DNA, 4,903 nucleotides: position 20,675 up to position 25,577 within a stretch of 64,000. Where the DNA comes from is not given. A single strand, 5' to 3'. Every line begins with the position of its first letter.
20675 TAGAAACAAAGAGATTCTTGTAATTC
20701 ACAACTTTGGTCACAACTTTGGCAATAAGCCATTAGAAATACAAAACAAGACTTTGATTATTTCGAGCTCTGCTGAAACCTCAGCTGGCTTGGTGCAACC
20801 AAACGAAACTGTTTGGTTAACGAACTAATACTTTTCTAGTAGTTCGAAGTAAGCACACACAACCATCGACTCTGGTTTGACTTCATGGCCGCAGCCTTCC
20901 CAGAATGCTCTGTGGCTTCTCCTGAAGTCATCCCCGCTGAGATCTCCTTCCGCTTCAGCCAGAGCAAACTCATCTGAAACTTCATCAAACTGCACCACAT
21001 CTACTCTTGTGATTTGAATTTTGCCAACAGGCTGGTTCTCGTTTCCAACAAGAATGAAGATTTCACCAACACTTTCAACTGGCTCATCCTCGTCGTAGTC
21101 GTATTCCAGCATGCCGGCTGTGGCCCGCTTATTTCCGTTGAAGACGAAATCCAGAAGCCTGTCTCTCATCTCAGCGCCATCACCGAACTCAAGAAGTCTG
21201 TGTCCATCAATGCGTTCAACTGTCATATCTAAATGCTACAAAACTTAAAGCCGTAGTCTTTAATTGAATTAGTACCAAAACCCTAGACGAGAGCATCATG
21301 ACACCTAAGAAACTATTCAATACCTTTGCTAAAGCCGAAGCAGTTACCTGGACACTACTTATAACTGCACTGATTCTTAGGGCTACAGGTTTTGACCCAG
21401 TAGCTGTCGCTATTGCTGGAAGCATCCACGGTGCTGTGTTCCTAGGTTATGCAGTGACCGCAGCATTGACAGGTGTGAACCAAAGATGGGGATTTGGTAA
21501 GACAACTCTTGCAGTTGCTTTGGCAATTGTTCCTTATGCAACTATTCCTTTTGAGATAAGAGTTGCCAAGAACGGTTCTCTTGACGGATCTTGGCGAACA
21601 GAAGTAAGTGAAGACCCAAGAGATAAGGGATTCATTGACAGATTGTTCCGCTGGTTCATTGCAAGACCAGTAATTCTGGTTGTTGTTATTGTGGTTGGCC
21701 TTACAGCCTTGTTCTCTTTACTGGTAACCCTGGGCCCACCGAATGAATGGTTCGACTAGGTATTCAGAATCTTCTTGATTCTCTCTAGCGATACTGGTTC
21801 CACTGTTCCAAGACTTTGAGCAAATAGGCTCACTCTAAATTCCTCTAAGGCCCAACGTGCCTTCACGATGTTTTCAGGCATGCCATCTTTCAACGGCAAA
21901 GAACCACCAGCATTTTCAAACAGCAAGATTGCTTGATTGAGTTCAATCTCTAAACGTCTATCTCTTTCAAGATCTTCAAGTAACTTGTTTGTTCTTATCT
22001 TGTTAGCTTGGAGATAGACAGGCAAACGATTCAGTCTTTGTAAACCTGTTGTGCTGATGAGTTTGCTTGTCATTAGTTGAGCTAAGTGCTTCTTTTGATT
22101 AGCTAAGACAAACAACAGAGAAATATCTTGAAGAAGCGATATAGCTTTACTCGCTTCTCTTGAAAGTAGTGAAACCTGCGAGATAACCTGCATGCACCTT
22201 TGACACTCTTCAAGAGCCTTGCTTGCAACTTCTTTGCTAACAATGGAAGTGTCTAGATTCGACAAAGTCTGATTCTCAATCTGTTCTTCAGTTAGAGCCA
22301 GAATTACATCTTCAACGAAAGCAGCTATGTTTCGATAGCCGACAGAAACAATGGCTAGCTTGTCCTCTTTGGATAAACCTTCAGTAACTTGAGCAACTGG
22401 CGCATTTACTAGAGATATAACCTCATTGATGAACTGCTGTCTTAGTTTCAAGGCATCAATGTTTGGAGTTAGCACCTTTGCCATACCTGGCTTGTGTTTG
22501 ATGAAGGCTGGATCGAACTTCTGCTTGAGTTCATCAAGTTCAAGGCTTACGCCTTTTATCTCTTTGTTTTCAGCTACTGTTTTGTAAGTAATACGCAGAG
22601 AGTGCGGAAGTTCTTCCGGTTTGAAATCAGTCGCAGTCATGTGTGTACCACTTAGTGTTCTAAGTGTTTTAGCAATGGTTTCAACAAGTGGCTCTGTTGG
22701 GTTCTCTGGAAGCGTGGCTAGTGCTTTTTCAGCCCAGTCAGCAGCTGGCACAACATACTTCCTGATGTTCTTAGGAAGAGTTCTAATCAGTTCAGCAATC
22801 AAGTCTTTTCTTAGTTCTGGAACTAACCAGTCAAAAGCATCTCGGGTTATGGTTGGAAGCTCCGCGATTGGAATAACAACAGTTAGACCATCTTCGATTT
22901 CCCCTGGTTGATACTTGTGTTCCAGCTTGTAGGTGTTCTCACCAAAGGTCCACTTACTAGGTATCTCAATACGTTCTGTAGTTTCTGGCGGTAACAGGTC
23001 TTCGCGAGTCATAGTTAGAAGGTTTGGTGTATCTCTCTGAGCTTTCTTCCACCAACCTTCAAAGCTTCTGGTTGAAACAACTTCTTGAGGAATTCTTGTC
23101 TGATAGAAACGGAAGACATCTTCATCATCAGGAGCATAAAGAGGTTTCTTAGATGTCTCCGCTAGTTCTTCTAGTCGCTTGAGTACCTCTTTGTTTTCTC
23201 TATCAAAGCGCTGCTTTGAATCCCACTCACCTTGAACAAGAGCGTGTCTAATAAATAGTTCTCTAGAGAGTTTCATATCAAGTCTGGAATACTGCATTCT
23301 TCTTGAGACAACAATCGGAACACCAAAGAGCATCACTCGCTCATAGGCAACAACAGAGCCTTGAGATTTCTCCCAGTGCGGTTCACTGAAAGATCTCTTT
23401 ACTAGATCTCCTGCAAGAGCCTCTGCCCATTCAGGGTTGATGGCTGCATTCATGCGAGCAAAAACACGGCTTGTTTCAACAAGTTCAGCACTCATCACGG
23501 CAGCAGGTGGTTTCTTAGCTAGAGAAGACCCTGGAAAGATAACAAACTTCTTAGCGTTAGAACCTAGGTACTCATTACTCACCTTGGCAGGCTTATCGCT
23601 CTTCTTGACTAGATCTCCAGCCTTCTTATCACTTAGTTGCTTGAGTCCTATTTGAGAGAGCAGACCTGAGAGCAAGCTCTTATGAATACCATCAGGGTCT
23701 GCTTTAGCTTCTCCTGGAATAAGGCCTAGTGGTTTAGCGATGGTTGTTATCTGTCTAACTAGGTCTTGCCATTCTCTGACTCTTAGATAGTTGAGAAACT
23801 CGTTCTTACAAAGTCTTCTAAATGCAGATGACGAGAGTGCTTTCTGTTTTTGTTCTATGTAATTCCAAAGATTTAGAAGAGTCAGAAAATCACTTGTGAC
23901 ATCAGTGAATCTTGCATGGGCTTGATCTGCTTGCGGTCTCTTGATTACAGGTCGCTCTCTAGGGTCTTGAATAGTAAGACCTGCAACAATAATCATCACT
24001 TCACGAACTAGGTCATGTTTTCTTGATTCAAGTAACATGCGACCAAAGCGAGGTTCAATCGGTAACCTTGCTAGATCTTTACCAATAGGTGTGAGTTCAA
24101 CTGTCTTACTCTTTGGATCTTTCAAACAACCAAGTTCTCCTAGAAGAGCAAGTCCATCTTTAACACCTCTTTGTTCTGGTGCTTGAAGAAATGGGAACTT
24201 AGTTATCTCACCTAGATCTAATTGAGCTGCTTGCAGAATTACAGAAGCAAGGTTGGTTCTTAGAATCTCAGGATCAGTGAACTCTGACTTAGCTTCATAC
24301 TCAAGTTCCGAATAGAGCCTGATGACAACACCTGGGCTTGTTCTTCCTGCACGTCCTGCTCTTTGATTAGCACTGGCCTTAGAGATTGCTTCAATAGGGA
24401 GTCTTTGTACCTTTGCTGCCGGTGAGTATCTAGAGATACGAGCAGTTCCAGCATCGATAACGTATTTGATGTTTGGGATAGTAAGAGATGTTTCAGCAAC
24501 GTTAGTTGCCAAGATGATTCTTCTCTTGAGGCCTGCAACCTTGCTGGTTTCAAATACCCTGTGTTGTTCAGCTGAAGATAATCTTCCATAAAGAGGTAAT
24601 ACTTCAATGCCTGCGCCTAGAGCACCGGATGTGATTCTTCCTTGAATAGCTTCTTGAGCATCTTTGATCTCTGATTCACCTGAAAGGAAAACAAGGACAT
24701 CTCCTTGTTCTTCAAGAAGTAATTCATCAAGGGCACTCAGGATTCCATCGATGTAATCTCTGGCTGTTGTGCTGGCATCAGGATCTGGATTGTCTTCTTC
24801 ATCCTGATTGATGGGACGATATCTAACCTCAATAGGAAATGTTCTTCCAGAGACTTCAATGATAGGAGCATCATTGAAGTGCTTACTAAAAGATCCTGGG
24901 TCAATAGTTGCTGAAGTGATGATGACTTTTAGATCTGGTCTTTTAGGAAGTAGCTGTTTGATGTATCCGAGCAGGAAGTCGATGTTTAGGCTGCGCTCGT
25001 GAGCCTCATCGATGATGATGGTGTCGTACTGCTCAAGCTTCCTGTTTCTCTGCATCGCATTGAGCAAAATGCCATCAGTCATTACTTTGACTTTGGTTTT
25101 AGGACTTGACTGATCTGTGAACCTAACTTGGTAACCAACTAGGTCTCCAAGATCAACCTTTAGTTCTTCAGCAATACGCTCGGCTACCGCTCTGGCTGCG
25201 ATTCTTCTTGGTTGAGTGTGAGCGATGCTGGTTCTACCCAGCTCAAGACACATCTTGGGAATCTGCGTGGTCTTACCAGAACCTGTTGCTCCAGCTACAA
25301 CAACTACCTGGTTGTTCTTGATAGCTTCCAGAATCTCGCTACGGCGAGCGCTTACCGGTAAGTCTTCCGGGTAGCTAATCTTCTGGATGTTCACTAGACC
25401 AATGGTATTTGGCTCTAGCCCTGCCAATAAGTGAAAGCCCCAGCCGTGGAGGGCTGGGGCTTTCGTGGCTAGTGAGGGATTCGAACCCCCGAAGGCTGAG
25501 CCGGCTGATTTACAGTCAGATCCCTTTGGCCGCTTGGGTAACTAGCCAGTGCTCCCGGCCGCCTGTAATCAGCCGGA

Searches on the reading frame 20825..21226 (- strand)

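Call 9: search_protein_families(library=pfam, proteins=[window:20825-21226:-], max_evalue=0.0001)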
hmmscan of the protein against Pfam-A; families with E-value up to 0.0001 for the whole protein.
window:20825-21226:- (133 aa): 1 family
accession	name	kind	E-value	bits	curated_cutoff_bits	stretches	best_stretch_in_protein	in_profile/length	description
PF04266.20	ASCH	-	1.2e-16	61.7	21.2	1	20-131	3-103/103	ASCH domain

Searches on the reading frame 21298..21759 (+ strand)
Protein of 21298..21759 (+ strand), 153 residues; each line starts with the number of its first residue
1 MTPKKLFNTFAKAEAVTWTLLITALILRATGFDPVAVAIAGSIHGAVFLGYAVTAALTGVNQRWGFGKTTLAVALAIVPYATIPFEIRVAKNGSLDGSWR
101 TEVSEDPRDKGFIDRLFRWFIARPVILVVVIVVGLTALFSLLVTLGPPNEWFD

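Call 9: search_protein_families(library=pfam, proteins=[window:21298-21759:+], max_evalue=0.0001)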
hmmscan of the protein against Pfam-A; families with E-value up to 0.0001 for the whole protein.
window:21298-21759:+ (153 aa): 1 family
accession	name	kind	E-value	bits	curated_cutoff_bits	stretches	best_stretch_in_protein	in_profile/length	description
PF12823.12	DUF3817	-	1e-17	65.1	27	1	5-90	2-84/85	Domain of unknown function (DUF3817)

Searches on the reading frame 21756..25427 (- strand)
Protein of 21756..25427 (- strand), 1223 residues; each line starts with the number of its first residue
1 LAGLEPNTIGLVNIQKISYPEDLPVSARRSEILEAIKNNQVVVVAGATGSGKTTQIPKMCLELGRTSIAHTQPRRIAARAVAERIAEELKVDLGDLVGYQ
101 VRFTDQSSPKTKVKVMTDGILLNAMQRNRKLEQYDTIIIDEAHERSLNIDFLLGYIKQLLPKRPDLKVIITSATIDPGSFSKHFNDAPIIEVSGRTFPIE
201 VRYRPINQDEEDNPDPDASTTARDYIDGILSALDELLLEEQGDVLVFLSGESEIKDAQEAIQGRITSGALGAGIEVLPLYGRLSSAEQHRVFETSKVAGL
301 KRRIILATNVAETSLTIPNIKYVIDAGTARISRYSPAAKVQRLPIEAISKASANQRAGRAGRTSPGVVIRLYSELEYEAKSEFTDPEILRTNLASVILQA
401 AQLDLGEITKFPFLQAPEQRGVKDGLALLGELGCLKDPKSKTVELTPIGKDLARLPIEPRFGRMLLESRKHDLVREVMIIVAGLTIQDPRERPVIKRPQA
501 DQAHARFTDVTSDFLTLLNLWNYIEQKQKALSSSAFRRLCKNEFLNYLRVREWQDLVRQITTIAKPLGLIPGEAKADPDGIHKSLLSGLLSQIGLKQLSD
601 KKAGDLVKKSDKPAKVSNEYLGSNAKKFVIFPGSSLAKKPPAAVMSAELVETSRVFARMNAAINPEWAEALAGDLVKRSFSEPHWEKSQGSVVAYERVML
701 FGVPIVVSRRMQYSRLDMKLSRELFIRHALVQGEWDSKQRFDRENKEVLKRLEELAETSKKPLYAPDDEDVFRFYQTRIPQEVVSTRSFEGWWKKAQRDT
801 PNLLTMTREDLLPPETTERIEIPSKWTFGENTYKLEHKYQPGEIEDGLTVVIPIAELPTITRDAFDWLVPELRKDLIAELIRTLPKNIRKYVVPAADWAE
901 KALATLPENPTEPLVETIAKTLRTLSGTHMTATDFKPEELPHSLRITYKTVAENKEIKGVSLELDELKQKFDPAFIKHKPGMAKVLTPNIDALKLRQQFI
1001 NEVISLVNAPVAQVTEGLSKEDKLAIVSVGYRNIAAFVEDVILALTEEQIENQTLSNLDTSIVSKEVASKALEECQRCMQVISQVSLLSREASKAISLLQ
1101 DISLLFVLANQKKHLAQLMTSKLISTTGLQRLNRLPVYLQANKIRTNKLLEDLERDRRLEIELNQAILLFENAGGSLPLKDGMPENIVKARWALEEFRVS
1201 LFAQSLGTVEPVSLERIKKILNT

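Call 9: search_protein_families(library=pfam, proteins=[window:21756-25427:-], max_evalue=0.0001)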
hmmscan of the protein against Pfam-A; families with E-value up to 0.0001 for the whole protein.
window:21756-25427:- (1223 aa): 7 families
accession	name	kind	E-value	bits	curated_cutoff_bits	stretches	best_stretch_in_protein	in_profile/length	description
PF11898.13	DUF3418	-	6.9e-120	401.9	25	2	689-974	2-291/582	Domain of unknown function (DUF3418)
PF00271.37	Helicase_C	-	2.2e-14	54.1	23.5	1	231-363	4-109/110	Helicase conserved C-terminal domain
PF07717.22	OB_NTP_bind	-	4.2e-12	46.5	29.5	1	581-674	1-82/83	Oligonucleotide/oligosaccharide-binding (OB)-fold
PF00270.35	DEAD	-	2.1e-11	44.3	26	1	31-176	6-161/167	DEAD/DEAH box helicase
PF21010.2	HA2_C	-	4.4e-09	37.2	21.3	1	458-517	1-77/77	Helicase associated domain (HA2), ratchet-like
PF13245.12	AAA_19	-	2.3e-06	28.2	25.1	1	32-146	4-103/134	AAA domain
PF13401.12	AAA_22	-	1.6e-05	25.6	27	1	38-159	4-107/130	AAA domain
